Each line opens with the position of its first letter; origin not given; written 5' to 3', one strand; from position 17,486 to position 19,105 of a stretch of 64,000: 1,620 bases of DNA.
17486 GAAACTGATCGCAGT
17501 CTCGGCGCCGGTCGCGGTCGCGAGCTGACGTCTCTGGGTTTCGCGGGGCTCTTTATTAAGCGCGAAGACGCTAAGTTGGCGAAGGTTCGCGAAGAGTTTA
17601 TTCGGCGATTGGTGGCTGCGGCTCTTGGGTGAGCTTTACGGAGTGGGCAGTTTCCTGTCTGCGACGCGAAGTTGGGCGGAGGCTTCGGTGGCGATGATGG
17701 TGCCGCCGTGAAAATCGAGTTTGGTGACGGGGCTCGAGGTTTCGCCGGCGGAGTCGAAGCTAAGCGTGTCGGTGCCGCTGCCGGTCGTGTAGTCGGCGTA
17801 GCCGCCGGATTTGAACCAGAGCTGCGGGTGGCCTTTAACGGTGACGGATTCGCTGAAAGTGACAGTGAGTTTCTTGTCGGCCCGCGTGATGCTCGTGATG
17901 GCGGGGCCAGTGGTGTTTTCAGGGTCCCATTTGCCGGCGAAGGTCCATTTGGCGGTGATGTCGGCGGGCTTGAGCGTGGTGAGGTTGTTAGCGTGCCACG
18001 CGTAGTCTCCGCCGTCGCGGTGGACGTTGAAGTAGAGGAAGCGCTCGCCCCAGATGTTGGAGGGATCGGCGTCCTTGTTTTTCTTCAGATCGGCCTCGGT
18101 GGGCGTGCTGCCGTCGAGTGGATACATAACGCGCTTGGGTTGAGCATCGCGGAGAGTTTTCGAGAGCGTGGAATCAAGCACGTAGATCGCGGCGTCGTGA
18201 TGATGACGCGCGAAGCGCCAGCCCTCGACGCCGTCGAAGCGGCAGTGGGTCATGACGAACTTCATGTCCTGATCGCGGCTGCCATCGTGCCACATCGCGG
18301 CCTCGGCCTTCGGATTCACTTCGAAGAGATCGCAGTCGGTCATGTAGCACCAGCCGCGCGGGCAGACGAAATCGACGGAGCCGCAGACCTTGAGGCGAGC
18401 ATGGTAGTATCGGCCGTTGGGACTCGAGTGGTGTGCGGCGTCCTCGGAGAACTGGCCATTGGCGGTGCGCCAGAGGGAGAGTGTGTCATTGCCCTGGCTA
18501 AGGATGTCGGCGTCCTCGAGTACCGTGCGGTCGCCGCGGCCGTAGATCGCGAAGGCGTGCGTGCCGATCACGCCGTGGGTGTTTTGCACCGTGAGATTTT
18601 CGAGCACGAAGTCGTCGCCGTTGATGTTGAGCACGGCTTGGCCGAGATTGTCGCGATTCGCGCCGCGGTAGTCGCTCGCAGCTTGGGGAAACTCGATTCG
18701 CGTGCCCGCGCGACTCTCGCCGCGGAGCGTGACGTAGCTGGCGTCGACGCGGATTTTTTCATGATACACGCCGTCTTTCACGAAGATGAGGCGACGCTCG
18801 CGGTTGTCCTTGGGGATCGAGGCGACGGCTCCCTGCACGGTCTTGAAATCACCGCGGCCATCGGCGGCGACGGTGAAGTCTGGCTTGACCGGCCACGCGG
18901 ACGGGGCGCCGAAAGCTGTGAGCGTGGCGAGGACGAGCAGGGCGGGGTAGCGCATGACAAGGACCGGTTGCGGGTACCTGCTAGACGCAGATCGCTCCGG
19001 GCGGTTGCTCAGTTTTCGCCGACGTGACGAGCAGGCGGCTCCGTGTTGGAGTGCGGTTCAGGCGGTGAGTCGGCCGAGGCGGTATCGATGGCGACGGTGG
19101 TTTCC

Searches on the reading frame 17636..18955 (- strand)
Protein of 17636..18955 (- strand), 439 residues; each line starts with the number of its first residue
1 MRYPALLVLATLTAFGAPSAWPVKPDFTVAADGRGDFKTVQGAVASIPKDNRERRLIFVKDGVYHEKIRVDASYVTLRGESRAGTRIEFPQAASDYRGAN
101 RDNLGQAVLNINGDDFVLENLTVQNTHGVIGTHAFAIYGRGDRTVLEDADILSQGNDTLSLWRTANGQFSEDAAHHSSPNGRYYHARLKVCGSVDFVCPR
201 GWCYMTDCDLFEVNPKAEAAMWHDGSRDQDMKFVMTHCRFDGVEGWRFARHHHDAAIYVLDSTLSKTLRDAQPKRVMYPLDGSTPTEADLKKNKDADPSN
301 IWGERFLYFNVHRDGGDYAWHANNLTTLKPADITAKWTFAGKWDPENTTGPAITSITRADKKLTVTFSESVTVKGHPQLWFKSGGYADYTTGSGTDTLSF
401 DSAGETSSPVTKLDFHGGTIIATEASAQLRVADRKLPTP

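Call 63: search_protein_families(library=pfam, proteins=[window:17636-18955:-], max_evalue=0.00001)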
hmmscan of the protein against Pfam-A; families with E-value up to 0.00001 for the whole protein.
window:17636-18955:- (439 aa): 1 family
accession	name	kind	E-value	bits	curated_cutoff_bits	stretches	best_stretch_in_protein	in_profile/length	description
PF01095.25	Pectinesterase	-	1.3e-21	77.1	27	1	27-240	2-199/298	Pectinesterase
